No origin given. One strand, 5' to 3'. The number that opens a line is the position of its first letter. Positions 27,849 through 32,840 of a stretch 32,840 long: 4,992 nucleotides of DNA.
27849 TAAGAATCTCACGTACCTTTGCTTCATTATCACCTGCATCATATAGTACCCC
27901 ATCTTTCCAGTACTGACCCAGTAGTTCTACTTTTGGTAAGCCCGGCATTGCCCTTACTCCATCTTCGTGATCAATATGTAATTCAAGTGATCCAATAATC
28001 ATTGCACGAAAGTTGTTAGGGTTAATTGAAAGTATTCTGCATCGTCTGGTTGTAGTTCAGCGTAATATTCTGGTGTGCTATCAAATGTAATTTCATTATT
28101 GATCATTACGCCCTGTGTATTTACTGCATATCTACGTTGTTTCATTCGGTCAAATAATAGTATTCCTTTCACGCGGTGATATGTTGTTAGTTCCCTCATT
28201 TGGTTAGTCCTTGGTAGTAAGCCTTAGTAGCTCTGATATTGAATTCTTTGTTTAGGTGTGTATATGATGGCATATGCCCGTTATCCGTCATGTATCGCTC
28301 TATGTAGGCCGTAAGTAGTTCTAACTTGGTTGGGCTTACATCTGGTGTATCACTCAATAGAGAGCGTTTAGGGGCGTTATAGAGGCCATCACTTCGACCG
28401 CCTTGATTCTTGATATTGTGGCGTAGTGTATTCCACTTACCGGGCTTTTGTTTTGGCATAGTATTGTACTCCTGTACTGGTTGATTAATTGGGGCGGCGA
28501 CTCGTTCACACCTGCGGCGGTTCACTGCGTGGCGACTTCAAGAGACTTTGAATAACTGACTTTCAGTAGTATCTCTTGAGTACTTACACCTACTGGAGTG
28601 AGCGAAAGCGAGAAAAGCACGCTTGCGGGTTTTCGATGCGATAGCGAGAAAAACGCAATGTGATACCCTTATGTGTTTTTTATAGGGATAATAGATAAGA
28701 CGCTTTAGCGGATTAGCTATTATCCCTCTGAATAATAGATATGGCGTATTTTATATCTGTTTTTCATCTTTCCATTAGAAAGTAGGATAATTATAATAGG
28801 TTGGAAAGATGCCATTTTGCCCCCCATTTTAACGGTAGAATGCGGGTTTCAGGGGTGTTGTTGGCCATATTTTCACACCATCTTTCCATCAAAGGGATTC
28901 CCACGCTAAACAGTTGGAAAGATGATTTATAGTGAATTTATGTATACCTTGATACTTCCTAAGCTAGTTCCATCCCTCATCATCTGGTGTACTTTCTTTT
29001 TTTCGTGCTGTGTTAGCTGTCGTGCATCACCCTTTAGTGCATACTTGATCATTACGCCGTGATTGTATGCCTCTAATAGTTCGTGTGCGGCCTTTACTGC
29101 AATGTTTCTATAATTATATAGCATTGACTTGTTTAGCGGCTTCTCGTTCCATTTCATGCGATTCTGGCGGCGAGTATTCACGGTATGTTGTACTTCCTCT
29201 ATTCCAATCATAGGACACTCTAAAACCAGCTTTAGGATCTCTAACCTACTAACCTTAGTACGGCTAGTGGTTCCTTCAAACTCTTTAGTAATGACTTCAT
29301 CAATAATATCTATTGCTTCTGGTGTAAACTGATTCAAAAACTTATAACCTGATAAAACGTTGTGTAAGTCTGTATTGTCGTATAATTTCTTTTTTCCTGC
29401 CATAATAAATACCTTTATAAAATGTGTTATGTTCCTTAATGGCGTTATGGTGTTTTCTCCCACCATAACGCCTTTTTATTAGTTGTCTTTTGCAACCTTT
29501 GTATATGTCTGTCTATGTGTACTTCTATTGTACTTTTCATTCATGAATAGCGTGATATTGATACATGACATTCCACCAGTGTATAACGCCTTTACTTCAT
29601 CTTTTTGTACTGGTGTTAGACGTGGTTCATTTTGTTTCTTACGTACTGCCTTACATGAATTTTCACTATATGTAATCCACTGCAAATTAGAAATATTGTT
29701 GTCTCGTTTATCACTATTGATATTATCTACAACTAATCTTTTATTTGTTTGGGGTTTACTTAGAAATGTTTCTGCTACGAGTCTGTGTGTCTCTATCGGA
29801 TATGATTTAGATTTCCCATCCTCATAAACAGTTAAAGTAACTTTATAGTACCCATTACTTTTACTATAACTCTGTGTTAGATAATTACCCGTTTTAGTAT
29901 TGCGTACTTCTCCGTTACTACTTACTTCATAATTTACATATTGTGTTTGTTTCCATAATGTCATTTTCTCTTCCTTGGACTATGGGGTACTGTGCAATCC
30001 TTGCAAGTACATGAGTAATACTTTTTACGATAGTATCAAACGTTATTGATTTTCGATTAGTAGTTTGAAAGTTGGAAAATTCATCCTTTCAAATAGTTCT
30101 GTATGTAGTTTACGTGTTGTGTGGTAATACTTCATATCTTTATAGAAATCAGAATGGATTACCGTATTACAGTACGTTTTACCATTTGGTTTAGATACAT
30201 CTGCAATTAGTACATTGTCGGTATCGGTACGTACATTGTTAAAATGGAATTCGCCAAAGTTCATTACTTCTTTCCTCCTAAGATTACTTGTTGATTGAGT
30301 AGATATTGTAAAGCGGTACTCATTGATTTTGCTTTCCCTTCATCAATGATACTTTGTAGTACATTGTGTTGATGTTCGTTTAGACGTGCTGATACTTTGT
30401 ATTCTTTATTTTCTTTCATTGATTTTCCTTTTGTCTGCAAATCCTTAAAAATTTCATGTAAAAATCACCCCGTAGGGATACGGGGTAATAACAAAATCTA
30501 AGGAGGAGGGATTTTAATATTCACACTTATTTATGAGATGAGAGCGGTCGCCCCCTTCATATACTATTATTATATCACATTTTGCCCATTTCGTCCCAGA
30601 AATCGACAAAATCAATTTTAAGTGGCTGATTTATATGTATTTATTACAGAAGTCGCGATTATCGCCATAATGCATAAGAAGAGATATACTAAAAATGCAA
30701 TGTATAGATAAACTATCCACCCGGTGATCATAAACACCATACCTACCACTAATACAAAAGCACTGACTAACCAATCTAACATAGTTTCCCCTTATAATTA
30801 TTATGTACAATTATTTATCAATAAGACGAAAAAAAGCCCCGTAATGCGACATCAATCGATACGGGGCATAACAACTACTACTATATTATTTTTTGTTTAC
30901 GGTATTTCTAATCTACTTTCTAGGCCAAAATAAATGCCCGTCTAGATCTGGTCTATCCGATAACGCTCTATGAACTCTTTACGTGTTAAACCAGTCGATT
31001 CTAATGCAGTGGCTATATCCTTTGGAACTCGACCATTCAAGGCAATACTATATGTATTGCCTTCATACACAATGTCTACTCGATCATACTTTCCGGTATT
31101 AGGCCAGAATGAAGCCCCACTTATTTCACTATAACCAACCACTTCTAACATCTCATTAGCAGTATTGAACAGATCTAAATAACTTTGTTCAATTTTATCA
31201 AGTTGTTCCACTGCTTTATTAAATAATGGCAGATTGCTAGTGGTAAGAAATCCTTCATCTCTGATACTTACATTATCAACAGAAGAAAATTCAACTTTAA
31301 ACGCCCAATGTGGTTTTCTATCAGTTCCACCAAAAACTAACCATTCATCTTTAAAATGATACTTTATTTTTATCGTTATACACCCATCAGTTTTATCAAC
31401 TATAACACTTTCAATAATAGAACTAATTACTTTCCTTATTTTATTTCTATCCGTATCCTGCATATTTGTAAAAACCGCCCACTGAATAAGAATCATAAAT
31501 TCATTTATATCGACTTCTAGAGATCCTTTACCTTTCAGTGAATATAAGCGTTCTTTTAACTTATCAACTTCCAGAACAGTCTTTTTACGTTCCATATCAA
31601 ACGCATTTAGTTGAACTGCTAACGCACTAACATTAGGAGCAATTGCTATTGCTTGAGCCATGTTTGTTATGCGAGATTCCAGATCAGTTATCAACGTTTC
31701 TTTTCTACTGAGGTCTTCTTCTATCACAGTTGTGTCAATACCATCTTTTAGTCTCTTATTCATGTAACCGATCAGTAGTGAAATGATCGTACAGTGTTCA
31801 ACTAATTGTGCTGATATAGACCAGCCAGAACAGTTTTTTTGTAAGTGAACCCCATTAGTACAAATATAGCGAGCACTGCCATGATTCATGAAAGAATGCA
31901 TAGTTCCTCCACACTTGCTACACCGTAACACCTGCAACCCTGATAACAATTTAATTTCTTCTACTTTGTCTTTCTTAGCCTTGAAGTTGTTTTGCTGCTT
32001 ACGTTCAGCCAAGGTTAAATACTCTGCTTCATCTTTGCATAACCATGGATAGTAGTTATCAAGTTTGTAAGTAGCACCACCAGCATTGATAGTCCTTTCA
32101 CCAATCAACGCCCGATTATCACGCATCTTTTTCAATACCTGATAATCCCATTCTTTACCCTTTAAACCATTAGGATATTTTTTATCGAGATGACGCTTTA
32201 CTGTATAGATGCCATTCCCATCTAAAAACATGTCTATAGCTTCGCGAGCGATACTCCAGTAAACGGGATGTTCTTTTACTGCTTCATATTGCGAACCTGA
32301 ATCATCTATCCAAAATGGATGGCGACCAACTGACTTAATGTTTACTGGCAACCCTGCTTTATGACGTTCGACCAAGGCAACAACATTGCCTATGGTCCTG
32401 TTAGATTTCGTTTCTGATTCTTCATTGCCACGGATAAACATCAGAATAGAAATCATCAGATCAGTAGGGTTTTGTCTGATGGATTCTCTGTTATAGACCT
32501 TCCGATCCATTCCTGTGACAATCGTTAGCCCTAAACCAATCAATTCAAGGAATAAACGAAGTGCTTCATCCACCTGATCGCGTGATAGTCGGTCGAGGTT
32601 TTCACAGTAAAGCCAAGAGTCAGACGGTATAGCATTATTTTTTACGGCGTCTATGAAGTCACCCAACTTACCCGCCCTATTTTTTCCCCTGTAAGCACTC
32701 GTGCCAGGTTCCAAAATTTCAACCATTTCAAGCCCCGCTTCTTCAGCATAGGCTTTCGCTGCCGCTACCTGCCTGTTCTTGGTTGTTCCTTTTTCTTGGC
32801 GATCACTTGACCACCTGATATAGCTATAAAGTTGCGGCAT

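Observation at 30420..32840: Large serine recombinase at the window edge with an unassigned attachment site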

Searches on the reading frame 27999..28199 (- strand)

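Call 3: search_protein_families(library=pfam, proteins=[window:27999-28199:-], max_evalue=0.01)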
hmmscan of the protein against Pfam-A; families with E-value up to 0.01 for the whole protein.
window:27999-28199:- (66 aa): 0 families

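Call 6: search_protein_families(library=phrogs, proteins=[window:27999-28199:-], max_evalue=0.01)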
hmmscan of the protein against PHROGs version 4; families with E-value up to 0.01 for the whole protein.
window:27999-28199:- (66 aa): 0 families

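Call 68: search_protein_families(library=pfam, proteins=[window:27999-28199:-], max_evalue=1)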
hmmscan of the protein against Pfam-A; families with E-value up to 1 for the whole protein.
window:27999-28199:- (66 aa): 1 family
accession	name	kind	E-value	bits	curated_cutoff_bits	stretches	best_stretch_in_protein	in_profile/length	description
PF22021.2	RbmA-like_FnIII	-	0.13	12.6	27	1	5-40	68-103/111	RbmA-like, FnIII domain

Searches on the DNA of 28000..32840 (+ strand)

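Call 12: search_dna_similar(query=window:28000-32840:+, collection=ecoli_genomes, mode=near, max_rows=30)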
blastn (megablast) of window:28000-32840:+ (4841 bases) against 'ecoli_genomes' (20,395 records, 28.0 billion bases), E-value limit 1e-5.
Records with a match: 13; places in all: 13; records where one place covers at least 80% of the query: 0.
Genomes with a match: 13 of 5426; with a place that covers at least 80% of the query: 0. Places per genome that has any: lowest 1, median 1, highest 1. On chromosomes: 13 places; on plasmids: 0.
Best place of each record, by identity: 90-95% 6; 80-90% 7.
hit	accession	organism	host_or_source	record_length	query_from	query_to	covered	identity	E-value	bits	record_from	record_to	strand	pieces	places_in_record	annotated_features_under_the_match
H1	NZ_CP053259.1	Escherichia coli strain GF3-3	Guinea fowl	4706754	3741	4841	23%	82.6%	0e+0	959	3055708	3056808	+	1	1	recombinase family protein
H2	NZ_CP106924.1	Escherichia coli strain MFDS1016424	spicy squid salad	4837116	3741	4841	23%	82.6%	0e+0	959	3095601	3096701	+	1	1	recombinase family protein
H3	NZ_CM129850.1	Escherichia coli strain TB06051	fresh water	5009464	3741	4841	23%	82.6%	0e+0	959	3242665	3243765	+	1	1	recombinase family protein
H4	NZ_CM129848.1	Escherichia coli strain TB06052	fresh water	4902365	3741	4841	23%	82.6%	0e+0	959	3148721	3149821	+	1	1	recombinase family protein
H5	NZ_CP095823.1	Escherichia coli strain STE15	avian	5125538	3741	4841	23%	82.6%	0e+0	959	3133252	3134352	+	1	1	recombinase family protein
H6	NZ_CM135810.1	Escherichia coli strain WGI31CT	green ice lettuce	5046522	3759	4841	22%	82.8%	0e+0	959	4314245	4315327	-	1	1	recombinase family protein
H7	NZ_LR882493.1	Escherichia coli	Vulpes vulpes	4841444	3759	4841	22%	82.8%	0e+0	959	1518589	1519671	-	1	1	recombinase family protein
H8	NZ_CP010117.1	Escherichia coli strain C2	cow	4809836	1998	2048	1%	90.2%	2e-6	66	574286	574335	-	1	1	none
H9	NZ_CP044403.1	Escherichia coli strain NMBU-W10C18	surface water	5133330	1998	2048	1%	90.2%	2e-6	66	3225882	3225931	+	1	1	none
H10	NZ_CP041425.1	Escherichia coli strain STEC388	pig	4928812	1998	2048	1%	90.2%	2e-6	66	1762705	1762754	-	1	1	none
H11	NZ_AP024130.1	Escherichia coli strain SI-NP020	Bos taurus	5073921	1998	2048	1%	90.2%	2e-6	66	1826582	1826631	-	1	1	none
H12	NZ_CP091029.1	Escherichia coli strain STEC384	pork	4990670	1998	2048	1%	90.2%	2e-6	66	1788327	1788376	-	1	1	none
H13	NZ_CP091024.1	Escherichia coli strain STEC379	pork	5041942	1998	2048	1%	90.2%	2e-6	66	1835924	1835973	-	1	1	none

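Call 14: get_annotated_region(hit=H1, flank=6000)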
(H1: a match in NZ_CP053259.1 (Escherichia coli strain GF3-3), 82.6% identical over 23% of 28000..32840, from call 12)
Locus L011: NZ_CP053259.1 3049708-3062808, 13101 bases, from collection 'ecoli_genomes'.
description: Escherichia coli strain GF3-3 chromosome, complete genome
organism: Escherichia coli strain GF3-3 (NCBI taxid 562)
replicon: chromosome; assembly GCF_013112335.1
host: Guinea fowl; source: Caecum; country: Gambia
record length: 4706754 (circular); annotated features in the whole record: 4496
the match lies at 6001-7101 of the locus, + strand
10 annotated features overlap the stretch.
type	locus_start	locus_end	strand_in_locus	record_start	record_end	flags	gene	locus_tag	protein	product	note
CDS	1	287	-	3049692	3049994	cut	-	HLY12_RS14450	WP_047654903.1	hypothetical protein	-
CDS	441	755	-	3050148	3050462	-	-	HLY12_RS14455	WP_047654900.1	hypothetical protein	-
CDS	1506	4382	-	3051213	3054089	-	-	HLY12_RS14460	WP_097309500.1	hypothetical protein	-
CDS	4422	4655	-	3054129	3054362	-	-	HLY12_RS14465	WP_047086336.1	hypothetical protein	-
CDS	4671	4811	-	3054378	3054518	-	-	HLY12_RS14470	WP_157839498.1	hypothetical protein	-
CDS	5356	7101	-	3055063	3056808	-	-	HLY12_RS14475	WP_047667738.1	recombinase family protein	-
CDS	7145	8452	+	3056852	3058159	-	rimO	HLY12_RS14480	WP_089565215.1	30S ribosomal protein S12 methylthiotransferase RimO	-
CDS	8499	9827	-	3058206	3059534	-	dgcI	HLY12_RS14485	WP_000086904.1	GGDEF domain-containing protein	-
CDS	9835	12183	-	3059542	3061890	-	pdeI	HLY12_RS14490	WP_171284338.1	sensor domain-containing phosphodiesterase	-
CDS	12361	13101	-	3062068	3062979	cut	gsiD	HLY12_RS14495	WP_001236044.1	glutathione ABC transporter permease GsiD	-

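Call 15: get_annotated_region(hit=H7, flank=6000)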
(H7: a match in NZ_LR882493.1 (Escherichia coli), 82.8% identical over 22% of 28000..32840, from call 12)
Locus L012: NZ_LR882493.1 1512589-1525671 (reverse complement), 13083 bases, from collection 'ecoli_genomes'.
description: Escherichia coli isolate 2016-17-292 chromosome 1, complete sequence
organism: Escherichia coli (NCBI taxid 562)
replicon: chromosome; assembly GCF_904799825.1
host: Vulpes vulpes; source: red fox; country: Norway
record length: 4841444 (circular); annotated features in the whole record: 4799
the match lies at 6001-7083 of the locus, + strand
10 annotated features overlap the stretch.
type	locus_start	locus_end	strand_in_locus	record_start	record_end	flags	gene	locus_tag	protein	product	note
CDS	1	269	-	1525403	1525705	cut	-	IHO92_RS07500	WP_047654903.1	hypothetical protein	-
CDS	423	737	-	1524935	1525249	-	-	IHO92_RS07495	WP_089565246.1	hypothetical protein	-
CDS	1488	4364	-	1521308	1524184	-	-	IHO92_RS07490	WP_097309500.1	hypothetical protein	-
CDS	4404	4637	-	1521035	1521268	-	-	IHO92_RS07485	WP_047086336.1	hypothetical protein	-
CDS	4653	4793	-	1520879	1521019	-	-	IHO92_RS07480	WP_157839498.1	hypothetical protein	-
CDS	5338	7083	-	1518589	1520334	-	-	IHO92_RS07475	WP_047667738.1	recombinase family protein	-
CDS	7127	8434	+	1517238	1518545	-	rimO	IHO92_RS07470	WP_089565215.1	30S ribosomal protein S12 methylthiotransferase RimO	-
CDS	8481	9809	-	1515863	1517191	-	dgcI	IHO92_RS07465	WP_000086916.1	GGDEF domain-containing protein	-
CDS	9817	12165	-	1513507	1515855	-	pdeI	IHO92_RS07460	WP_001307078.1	sensor domain-containing phosphodiesterase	-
CDS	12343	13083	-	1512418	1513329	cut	gsiD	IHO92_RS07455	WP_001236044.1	glutathione ABC transporter permease GsiD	-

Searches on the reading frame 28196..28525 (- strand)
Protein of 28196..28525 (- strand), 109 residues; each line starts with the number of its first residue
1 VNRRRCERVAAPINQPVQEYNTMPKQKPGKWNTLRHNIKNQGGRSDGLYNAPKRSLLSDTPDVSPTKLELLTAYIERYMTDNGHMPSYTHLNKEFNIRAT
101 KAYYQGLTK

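Call 3: search_protein_families(library=pfam, proteins=[window:28196-28525:-], max_evalue=0.01)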
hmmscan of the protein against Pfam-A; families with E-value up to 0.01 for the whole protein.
window:28196-28525:- (109 aa): 0 families

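Call 6: search_protein_families(library=phrogs, proteins=[window:28196-28525:-], max_evalue=0.01)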
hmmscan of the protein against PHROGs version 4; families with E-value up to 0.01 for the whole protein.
window:28196-28525:- (109 aa): 0 families

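Call 68: search_protein_families(library=pfam, proteins=[window:28196-28525:-], max_evalue=1)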
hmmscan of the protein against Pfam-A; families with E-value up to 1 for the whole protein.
window:28196-28525:- (109 aa): 3 families
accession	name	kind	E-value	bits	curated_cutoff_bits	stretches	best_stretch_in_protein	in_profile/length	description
PF01726.22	LexA_DNA_bind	-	0.037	14.2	23.7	1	73-104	13-44/65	LexA DNA binding domain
PF14201.11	DUF4318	-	0.14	12.9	27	1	53-95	1-44/75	Domain of unknown function (DUF4318)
PF06527.16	TniQ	-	0.2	12.7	27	1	63-104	4-44/142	TniQ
